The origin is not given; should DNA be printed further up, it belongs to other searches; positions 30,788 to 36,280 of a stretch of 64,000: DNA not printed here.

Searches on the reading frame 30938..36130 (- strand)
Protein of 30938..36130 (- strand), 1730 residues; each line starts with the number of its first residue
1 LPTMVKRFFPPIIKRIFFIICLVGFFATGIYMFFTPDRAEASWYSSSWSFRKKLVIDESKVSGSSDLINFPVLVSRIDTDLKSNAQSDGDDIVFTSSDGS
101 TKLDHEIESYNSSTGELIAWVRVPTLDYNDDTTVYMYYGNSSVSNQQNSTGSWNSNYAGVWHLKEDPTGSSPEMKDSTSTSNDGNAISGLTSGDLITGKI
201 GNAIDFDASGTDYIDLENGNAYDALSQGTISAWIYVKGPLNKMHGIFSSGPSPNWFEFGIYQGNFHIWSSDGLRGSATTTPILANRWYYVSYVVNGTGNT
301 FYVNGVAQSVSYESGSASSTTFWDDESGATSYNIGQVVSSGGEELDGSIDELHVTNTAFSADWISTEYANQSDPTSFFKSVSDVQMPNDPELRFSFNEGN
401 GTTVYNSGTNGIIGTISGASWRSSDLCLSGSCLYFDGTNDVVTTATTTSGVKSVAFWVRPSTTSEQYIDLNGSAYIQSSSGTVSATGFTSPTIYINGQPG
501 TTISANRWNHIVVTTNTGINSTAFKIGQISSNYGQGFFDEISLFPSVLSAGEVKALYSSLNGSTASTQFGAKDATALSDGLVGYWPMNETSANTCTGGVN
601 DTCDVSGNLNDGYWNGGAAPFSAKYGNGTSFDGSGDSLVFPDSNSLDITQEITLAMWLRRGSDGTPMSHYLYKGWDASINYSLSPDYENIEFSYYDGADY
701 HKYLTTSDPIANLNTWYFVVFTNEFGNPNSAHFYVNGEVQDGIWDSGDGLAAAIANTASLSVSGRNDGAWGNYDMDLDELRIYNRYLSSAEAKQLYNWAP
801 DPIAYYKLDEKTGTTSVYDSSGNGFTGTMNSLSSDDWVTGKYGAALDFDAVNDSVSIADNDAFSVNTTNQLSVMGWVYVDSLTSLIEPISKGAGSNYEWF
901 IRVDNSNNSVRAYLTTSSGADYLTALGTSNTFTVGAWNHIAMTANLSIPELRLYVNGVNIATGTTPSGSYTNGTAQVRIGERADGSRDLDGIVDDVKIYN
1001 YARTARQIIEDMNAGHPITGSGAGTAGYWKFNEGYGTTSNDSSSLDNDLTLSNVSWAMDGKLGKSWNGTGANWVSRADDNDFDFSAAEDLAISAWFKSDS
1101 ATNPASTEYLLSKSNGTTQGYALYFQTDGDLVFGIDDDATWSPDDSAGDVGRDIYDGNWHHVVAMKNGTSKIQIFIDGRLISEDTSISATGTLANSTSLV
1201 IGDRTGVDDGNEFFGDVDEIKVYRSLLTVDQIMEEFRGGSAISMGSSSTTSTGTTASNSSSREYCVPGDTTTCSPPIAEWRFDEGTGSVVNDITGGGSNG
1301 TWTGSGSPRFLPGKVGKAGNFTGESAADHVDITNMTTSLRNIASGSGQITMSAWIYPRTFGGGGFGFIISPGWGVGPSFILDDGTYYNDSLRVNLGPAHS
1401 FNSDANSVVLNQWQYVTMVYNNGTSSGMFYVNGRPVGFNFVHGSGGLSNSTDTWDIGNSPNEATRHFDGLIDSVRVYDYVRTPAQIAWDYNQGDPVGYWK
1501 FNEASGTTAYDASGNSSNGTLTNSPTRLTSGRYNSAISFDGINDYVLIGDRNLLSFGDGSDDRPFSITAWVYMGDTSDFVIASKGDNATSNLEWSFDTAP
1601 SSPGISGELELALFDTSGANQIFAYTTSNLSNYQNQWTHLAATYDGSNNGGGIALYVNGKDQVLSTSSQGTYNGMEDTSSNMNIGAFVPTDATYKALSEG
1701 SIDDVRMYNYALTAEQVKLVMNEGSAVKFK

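Call 11: search_protein_families(library=pfam, proteins=[window:30938-36130:-], max_evalue=0.01)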
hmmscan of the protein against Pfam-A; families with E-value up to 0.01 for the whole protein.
window:30938-36130:- (1730 aa): 6 families
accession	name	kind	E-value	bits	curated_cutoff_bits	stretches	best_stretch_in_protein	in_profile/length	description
PF13385.13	Laminin_G_3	-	1.2e-116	386.3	27.6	6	852-1008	4-150/151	Concanavalin A-like lectin/glucanases superfamily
PF07953.20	Toxin_R_bind_N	-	4.1e-12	46.7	23.8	1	1086-1198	52-164/191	Clostridium neurotoxin, N-terminal receptor binding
PF10102.14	DUF2341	-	2.1e-11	44.5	23.4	1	88-149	1-61/84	Domain of unknown function (DUF2341)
PF00354.24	Pentaxin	-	1.9e-07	31.5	25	0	1630-1723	78-169/194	Pentaxin family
PF02973.23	Sialidase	-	2.1e-07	31.1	26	0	1647-1718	113-182/189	Sialidase, N-terminal domain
PF02210.31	Laminin_G_2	-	9.6e-06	26.5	22.9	0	1114-1222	14-123/126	Laminin G domain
